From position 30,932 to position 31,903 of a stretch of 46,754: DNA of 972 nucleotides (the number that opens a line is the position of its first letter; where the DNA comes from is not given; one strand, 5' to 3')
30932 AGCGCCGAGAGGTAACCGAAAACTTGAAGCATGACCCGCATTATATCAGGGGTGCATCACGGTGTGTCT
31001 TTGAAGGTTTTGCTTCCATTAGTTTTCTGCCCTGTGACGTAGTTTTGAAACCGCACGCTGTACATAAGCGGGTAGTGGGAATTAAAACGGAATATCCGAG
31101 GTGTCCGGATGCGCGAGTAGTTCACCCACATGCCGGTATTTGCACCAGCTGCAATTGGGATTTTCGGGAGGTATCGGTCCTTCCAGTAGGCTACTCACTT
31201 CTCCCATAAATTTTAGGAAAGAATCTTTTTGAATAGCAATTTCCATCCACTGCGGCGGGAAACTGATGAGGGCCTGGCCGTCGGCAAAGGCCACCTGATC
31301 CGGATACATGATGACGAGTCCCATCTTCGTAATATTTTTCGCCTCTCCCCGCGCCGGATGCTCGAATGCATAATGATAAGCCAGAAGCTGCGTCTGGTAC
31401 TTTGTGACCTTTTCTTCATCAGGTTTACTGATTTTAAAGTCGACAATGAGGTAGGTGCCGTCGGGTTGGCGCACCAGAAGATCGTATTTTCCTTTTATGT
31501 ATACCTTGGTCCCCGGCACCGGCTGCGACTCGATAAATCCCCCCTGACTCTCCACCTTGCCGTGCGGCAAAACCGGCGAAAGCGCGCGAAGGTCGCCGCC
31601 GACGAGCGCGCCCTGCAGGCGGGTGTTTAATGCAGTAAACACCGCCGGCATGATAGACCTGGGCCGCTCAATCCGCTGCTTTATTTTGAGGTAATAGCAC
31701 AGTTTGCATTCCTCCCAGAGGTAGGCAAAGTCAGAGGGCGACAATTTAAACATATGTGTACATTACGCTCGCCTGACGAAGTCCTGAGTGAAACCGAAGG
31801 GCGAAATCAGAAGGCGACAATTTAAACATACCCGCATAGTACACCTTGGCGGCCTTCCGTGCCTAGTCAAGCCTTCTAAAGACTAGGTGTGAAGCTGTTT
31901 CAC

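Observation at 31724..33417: Orphan 460-aa gene plus Cas4-like nuclease, each preceded by the same 42-nt element: candidate two-gene accessory (defence-like?) module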

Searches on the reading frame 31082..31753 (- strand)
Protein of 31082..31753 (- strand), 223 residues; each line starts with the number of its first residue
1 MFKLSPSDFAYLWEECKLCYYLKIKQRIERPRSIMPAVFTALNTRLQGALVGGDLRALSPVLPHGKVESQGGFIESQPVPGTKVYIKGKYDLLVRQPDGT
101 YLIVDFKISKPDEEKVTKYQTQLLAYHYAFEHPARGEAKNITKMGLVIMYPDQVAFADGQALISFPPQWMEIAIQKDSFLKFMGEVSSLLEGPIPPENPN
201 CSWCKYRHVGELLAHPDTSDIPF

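Call 7: search_protein_families(library=pfam, proteins=[window:31082-31753:-], max_evalue=0.01)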
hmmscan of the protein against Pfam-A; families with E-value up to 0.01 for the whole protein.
window:31082-31753:- (223 aa): 1 family
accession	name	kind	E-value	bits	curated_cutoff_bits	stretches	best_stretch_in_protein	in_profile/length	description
PF12705.13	PDDEXK_1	-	1.3e-11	45.4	22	1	74-209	120-245/247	PD-(D/E)XK nuclease superfamily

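Call 8: search_protein_families(library=padloc, proteins=[window:31082-31753:-], max_evalue=0.01)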
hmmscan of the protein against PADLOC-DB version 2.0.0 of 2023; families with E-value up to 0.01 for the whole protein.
window:31082-31753:- (223 aa): 6 families
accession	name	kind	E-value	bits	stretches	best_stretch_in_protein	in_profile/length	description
PDLC00943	Cas4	-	3e-08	31.8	1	82-139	64-118/180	CRISPR-associated protein Cas4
PDLC00944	Cas4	-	1.6e-07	29.7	1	69-208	49-174/177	Cas4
PDLC01250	Cas4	-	3.5e-07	28.6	1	72-209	50-166/168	"CAS-I,CAS-II,CAS-III,CAS-IV,CAS-V,CAS-VI; acquisition_associated"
PDLC01447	Cas4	-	2.9e-06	25.8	1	16-209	16-156/161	"CAS-I,CAS-II,CAS-III,CAS-IV,CAS-V,CAS-VI; acquisition_associated"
PDLC02410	Aga_Cas4-like_Nuc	-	0.0009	17.1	1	86-132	134-178/255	Class II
PDLC00377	SduA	-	0.0038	14.2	1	83-120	277-312/402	DUF4263 domain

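Call 15: find_homologous_proteins(query=window:31082-31753:-, max_evalue=0.001)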
Query window:31082-31753:- (223 aa): 567 proteins with E <= 0.001 among 790 candidates; the best 120 are listed.
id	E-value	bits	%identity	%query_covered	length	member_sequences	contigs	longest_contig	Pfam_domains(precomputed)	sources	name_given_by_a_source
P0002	4.2e-150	515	100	100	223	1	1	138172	PF12705.14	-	-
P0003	1.4e-120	419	80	100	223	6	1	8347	PF12705.14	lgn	-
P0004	7.1e-117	407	77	100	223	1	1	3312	PF12705.14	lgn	-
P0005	8.5e-116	403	76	100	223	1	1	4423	PF12705.14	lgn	-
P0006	2.6e-115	402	75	100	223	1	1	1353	PF12705.14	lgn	-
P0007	4.0e-114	398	76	100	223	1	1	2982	PF12705.14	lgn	-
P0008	1.1e-113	396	78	100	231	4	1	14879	PF12705.14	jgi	-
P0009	1.8e-112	392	74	100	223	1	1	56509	PF12705.14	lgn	-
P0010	9.6e-112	390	74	100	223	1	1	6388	PF12705.14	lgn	-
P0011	1.1e-111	390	75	100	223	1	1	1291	PF12705.14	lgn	-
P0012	5.2e-111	387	72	100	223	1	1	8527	PF12705.14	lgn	-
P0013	9.9e-111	387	72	100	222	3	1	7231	PF12705.14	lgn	-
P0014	1.3e-110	386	74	100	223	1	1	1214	PF12705.14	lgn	-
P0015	3.7e-110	385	73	100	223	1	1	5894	PF12705.14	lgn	-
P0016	1.2e-109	383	72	100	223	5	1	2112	PF12705.14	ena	-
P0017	1.7e-109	383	73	100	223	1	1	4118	PF12705.14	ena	-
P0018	3.4e-109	381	75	98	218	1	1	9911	PF12705.14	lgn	-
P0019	2.2e-108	379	74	100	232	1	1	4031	PF12705.14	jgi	-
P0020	3.0e-108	378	70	100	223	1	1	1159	PF12705.14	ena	-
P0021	3.2e-108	378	73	100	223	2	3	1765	PF12705.14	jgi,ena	-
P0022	1.4e-107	376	72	100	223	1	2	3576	PF12705.14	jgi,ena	-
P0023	2.4e-107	375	75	95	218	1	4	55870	PF12705.14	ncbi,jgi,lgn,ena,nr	ncbi:PD-(D/E)XK nuclease family protein [Patescibacteria group bacterium]|nr:PD-(D/E)XK nuclease fam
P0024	7.7e-107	374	72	99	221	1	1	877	PF12705.14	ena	-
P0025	1.4e-106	373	73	100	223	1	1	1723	PF12705.14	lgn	-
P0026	3.5e-106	372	70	100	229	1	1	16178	PF12705.14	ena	-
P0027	5.4e-106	371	72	100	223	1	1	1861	PF12705.14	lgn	-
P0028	9.2e-106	370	70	100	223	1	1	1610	PF12705.14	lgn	-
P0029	1.9e-105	369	70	100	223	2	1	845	PF12705.14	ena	-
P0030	3.6e-105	368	71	96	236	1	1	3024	PF12705.14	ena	-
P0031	4.0e-105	368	70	100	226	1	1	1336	PF12705.14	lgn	-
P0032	6.8e-105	367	69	100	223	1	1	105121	PF12705.14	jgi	jgi:hypothetical protein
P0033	7.4e-105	367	70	100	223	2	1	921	PF12705.14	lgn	-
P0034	1.3e-104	367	71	96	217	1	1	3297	PF12705.14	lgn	-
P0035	2.9e-104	365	69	100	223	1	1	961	PF12705.14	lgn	-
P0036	1.9e-103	363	71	96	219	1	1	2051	PF12705.14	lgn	-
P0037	2.7e-103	362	68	100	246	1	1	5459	PF12705.14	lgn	-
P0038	4.6e-103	361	69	100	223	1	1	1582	PF12705.14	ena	-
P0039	9.5e-103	360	69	96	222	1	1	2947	PF12705.14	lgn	-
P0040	1.0e-102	360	71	96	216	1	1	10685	PF12705.14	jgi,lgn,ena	-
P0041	1.2e-102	360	73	96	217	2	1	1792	PF12705.14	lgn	-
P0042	1.8e-102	360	71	96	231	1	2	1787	PF12705.14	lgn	-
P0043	1.3e-101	357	68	99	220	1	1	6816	PF12705.14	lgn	-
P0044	1.6e-101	356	71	96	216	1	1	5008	PF12705.14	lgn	-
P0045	2.6e-101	356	68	96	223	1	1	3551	PF12705.14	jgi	-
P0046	3.4e-101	355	70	96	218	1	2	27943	PF12705.14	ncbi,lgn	-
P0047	7.6e-101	354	70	97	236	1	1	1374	PF12705.14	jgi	jgi:CRISPR/Cas system-associated exonuclease Cas4 (RecB family)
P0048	9.5e-101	354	69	96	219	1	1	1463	PF12705.14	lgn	-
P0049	1.1e-100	354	70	98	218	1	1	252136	PF12705.14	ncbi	-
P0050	1.5e-100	353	69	100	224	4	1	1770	PF12705.14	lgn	-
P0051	1.7e-100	353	70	96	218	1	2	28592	PF12705.14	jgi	-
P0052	2.0e-100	353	69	100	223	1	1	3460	PF12705.14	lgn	-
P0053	4.1e-100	352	63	100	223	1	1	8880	PF12705.14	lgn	-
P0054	5.8e-100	351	64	100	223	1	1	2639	PF12705.14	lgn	-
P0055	7.8e-100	351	76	88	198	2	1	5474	PF12705.14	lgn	-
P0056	9.7e-100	351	67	97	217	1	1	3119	PF12705.14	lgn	-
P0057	1.1e-99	350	66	100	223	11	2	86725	PF12705.14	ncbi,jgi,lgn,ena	-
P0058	1.6e-99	350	70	96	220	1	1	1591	PF12705.14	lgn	-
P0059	5.3e-99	348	66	100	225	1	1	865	PF12705.14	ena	-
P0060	5.3e-99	348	65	100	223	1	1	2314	PF12705.14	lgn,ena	-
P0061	6.0e-99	348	70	96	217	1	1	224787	PF12705.14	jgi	jgi:CRISPR/Cas system-associated exonuclease Cas4 (RecB family)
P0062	6.3e-99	348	69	96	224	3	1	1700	PF12705.14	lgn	-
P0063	7.7e-99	348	68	96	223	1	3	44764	PF12705.14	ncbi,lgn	-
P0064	7.9e-99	348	67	96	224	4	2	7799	PF12705.14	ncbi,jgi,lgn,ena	-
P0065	1.1e-98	347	65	100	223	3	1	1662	PF12705.14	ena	-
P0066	1.7e-98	346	68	96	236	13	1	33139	PF12705.14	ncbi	-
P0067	1.9e-98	346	68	96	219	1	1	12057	PF12705.14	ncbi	-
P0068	2.7e-98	346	65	96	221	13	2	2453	PF12705.14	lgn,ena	-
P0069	3.5e-98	345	65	96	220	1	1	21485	PF12705.14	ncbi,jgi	-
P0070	4.0e-98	345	66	100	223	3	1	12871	PF12705.14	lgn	-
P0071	5.5e-98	345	67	96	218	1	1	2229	PF12705.14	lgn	-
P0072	6.8e-98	345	67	96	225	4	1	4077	PF12705.14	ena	-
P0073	1.7e-97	343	65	100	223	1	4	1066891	PF12705.14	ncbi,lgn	-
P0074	2.1e-97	343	65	96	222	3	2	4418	PF12705.14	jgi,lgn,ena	-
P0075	2.5e-97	343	62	100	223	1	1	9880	PF12705.14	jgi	jgi:CRISPR/Cas system-associated exonuclease Cas4 (RecB family)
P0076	2.5e-97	343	67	96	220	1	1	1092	PF12705.14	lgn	-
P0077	2.7e-97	343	64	96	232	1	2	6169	PF12705.14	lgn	-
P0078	2.7e-97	343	63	100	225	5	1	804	PF12705.14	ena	-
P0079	3.3e-97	342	74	88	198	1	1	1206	PF12705.14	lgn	-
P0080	4.2e-97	342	68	96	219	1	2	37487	PF12705.14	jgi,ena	-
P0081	6.6e-97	341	65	99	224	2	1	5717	PF12705.14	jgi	-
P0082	7.2e-97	341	65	96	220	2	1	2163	PF12705.14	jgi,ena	jgi:CRISPR/Cas system-associated exonuclease Cas4 (RecB family)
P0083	7.3e-97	341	64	100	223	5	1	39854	PF12705.14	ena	-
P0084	9.6e-97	341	65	96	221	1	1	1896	PF12705.14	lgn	-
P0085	9.6e-97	341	66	100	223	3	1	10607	PF12705.14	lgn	-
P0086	1.2e-96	340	65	100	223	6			PF12705.14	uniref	uniref:PD-(D/E)XK nuclease family protein n=1 Tax=Candidatus Wunengus sp. YC60 TaxID=3367697 RepID=U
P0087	1.4e-96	340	65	96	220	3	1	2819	PF12705.14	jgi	-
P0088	1.6e-96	340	67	96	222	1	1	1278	PF12705.14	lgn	-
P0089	1.8e-96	340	66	96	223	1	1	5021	PF12705.14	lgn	-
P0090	1.9e-96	340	67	96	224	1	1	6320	PF12705.14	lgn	-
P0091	2.7e-96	339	66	96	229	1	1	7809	PF12705.14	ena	-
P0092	2.8e-96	339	66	96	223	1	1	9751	PF12705.14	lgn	-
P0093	5.0e-96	338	65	100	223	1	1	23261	PF12705.14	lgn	-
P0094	6.2e-96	338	66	96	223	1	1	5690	PF12705.14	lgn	-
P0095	7.2e-96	338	65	96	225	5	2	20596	PF12705.14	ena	-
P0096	7.7e-96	338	65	93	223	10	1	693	PF12705.14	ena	-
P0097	8.2e-96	338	65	100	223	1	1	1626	PF12705.14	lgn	-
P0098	9.0e-96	338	62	100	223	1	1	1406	PF12705.14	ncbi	-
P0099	9.9e-96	337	66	96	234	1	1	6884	PF12705.14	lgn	-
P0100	1.2e-95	337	65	96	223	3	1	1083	PF12705.14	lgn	-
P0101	1.6e-95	337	66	96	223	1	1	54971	PF12705.14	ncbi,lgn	-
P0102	1.7e-95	337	64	100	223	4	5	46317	PF12705.14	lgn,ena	-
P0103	2.4e-95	336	66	96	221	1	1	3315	PF12705.14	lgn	-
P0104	2.9e-95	336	65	97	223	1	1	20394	PF12705.14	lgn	-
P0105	8.6e-95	334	65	96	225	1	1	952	PF12705.14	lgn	-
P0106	1.0e-94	334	65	96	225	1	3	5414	PF12705.14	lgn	-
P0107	1.2e-94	334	76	85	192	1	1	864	PF12705.14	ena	-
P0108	1.4e-94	334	65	100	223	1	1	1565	PF12705.14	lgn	-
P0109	1.5e-94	334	65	96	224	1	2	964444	PF12705.14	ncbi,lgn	ncbi:MAG: PD-(D/E)XK nuclease family protein [Candidatus Doudnabacteria bacterium]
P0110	2.1e-94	333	64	100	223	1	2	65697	PF12705.14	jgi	jgi:CRISPR/Cas system-associated exonuclease Cas4 (RecB family)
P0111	3.8e-94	332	64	96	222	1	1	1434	PF12705.14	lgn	-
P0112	3.9e-94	332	65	96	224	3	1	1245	PF12705.14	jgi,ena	-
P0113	6.1e-94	332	62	100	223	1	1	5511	PF12705.14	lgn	-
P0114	7.5e-94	331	65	96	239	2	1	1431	PF12705.14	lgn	-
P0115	9.1e-94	331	65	96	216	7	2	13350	PF12705.14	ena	-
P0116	9.1e-94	331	68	93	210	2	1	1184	PF12705.14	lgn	-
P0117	1.4e-93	330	64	96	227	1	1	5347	PF12705.14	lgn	-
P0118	1.9e-93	330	65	96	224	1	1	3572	PF12705.14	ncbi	-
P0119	2.1e-93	330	65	96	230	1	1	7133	PF12705.14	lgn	-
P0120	2.5e-93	330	62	100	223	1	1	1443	PF12705.14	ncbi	-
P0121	3.1e-93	329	64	96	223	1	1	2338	PF12705.14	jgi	jgi:CRISPR/Cas system-associated exonuclease Cas4 (RecB family)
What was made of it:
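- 567 hits; the best 120 listed are 62-80% identical (call 15).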

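Call 16: find_encoding_contigs(protein=P0009, flank=6000, max_places=2)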
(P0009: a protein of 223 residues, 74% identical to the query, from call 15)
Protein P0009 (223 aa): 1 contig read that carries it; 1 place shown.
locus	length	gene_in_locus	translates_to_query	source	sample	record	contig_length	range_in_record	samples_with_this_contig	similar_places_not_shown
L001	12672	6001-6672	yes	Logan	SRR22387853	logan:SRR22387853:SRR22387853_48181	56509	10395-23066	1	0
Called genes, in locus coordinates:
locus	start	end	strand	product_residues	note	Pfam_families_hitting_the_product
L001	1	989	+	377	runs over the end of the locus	PF26314:MptA_B_family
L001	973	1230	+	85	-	-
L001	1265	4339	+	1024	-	PF02384:N6_Mtase, PF20473:MmeI_Mtase (weak), PF07669:Eco57I, PF18135:Type_ISP_C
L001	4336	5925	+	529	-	PF19614:DUF6119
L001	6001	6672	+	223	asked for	PF12705:PDDEXK_1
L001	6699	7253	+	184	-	-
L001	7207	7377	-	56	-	-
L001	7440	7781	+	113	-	-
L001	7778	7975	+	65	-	-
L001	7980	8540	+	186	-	PF03167:UDG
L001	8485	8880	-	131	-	-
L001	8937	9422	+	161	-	PF03073:TspO_MBR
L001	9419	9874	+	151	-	PF18931:DUF5680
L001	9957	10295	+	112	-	PF18924:DUF5674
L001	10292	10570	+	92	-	-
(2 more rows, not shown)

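Call 17: find_encoding_contigs(protein=P0003, flank=6000, max_places=2)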
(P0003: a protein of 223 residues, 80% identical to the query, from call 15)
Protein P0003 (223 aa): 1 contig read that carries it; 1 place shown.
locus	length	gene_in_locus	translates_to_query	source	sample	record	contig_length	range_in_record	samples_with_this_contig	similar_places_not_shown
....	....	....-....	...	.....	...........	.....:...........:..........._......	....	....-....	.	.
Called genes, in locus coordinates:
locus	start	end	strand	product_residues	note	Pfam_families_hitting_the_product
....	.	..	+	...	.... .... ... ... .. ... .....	-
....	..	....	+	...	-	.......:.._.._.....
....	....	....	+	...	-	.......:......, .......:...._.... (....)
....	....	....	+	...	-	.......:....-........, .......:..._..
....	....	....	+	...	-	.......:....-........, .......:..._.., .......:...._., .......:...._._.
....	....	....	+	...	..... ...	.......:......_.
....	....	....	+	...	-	?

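Call 18: find_encoding_contigs(protein=P0008, flank=6000, max_places=2)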
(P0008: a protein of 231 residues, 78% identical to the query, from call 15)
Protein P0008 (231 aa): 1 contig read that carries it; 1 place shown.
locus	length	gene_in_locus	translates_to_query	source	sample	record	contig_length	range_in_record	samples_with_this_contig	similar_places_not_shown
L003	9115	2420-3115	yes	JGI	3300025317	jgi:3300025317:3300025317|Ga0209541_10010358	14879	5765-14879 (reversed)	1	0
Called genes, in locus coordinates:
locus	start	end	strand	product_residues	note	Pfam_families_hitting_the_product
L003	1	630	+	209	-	?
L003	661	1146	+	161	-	PF24839:DUF7718 (weak)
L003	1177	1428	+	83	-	PF18882:DUF5647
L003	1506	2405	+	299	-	PF01878:EVE, PF06250:YhcG_C, PF01939:NucS_C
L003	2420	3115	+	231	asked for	PF12705:PDDEXK_1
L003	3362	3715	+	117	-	-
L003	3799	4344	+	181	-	-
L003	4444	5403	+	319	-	PF02618:YceG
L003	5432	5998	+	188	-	PF00160:Pro_isomerase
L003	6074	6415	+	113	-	-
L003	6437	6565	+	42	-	-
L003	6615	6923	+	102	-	-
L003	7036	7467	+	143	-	-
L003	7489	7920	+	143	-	-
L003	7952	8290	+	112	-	PF18924:DUF5674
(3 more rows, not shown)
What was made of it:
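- Type IIG/ISP RM plus DUF6119, type III RM plus UvrD, and an EVE/YhcG nuclease in the three closest contexts (calls 16-18).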

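Call 26: search_protein_families(library=phrogs, proteins=[window:31085-31753:-], max_evalue=1)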
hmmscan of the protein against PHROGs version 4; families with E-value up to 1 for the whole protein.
window:31085-31753:- (223 aa): 6 families
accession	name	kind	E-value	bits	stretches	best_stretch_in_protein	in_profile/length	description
phrog_31195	-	unknown function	7e-08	33.3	2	3-42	5-43/232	-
phrog_1218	-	DNA, RNA and nucleotide metabolism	7.1e-07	29.8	1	78-146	129-201/364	exonuclease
phrog_298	-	DNA, RNA and nucleotide metabolism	0.00063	20.2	1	88-134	168-215/293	exonuclease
phrog_69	-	DNA, RNA and nucleotide metabolism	0.001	19.2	1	84-209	204-322/501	exonuclease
phrog_8097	-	DNA, RNA and nucleotide metabolism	0.023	14.4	1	88-149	105-161/598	exonuclease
phrog_466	-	DNA, RNA and nucleotide metabolism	0.076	13.3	1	87-133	274-322/446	exonuclease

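Call 27: search_protein_families(library=ncbifam, proteins=[window:31085-31753:-], max_evalue=1)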
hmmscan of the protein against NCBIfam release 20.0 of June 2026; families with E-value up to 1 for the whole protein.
window:31085-31753:- (223 aa): 2 families
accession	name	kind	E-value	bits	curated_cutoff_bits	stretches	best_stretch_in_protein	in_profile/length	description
TIGR00372.1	cas4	equivalog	1.1e-07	31.8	65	1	82-139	64-118/180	CRISPR-associated protein Cas4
NF010485.0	PRK13909.1-2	equivalog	0.13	10.4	650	1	89-133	847-887/909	RecB-like helicase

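Call 31: find_related_loci(query=A1, collection=genome_contigs, flank=8000)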
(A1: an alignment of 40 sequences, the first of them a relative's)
Query A1 (223 aa) in genome_contigs; peptide patterns used: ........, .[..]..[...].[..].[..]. (x = any residue, [..] = any of these).
109 stretches matched a pattern; 85 encode a relative of the query (tblastn E <= 1e-3); the best 80 are kept; 80 distinct loci.
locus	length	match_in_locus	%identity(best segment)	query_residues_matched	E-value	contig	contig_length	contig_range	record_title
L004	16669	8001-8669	78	1-223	8e-119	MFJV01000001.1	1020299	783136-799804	MAG: Candidatus Gottesmanbacteria bacterium RIFCSPLOWO2_01_FULL_43_11b rifcsplowo2_01_scaffold_30, whole genome shotgun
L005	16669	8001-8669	73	1-223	1e-114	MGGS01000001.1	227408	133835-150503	MAG: Candidatus Woesebacteria bacterium RIFCSPHIGHO2_02_FULL_42_20 rifcsphigho2_02_scaffold_107, whole genome shotgun se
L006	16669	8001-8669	70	1-223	1e-110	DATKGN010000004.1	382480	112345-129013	MAG TPA_asm: Patescibacteria group bacterium isolate SMAG_U14552 k141_31954, whole genome shotgun sequence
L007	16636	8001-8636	75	1-212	2e-110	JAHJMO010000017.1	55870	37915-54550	MAG: Patescibacteria group bacterium isolate Old_saline.mb.45 Old_saline.mb.45_k141_499910, whole genome shotgun sequenc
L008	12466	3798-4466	71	1-223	1e-107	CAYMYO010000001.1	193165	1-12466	MAG TPA_asm: uncultured Gammaproteobacteria bacterium isolate SRP302447_co1_58 genome assembly, contig: NODE_264_length_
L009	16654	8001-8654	70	1-218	9e-105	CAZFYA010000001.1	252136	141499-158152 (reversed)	MAG TPA_asm: uncultured Gammaproteobacteria bacterium isolate SRP239243_co2_396 genome assembly, contig: NODE_17_length_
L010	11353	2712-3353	69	2-215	2e-103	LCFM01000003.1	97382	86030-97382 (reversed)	MAG: Parcubacteria group bacterium GW2011_GWA2_43_13 UV70_C0003, whole genome shotgun sequence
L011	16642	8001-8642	66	2-215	7e-101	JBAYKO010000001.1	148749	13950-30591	MAG: Candidatus Paceibacterota bacterium isolate SO_2016_GW1_81 scaffold00240_OW334_2016, whole genome shotgun sequence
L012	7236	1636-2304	64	1-223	7e-100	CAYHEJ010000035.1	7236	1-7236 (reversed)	MAG TPA_asm: uncultured Gammaproteobacteria bacterium isolate ERP119705_co10_156 genome assembly, contig: NODE_8128_leng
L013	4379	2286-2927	63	2-215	1e-97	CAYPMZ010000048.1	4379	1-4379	MAG TPA_asm: uncultured Candidatus Saccharibacteria bacterium isolate SRP193066_co2_69 genome assembly, contig: NODE_107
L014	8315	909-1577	63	1-223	1e-97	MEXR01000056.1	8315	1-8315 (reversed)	MAG: Candidatus Amesbacteria bacterium RIFOXYB1_FULL_44_23 rifoxyb1_full_scaffold_8316, whole genome shotgun sequence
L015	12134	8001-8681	61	1-223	2e-96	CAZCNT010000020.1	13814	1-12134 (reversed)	MAG TPA_asm: uncultured Gammaproteobacteria bacterium isolate SRP050083_co1_418 genome assembly, contig: NODE_1934_lengt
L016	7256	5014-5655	64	2-215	3e-96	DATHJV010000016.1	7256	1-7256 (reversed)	MAG TPA_asm: Candidatus Paceibacterota bacterium isolate SMAG_U12561 k141_44954, whole genome shotgun sequence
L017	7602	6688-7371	58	1-223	2e-93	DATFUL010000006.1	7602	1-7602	MAG TPA_asm: Patescibacteria group bacterium isolate SMAG_U9436 k141_2139930, whole genome shotgun sequence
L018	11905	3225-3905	59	1-223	9e-92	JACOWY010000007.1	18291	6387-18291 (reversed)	MAG: Candidatus Chisholmbacteria bacterium isolate NC_groundwater_139_Ag_S-0.1um_49_11 S4_GD2017_2_S1_scaffold_1915, who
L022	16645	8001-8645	60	1-215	5e-88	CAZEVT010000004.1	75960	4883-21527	MAG TPA_asm: uncultured Gammaproteobacteria bacterium isolate SRP119689_co1_156 genome assembly, contig: NODE_347_length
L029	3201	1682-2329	59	2-217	2e-87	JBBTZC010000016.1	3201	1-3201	MAG: Patescibacteria group bacterium isolate H51-bin085_1 H51_bin085_1_000000000016, whole genome shotgun sequence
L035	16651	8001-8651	56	1-217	2e-84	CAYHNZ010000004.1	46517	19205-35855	MAG TPA_asm: uncultured Candidatus Saccharibacteria bacterium isolate ERP119705_co14_491 genome assembly, contig: NODE_4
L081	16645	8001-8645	62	1-215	2e-94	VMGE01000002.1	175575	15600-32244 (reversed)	MAG: Microgenomates group bacterium Gr01-1014_5 G01um10145_scaffold_21, whole genome shotgun sequence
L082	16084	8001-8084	82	1-28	1e-9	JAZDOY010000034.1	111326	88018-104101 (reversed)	MAG: bacterium isolate MEGAHIT-group-0.802 k141_11173818, whole genome shotgun sequence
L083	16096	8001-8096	72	1-32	3e-9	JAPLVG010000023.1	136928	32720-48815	MAG: Candidatus Berkelbacteria bacterium isolate LacPavin_0419_WC70L_MAG_40_9 LacPavin_0419_WC70L_scaffold_126041, whole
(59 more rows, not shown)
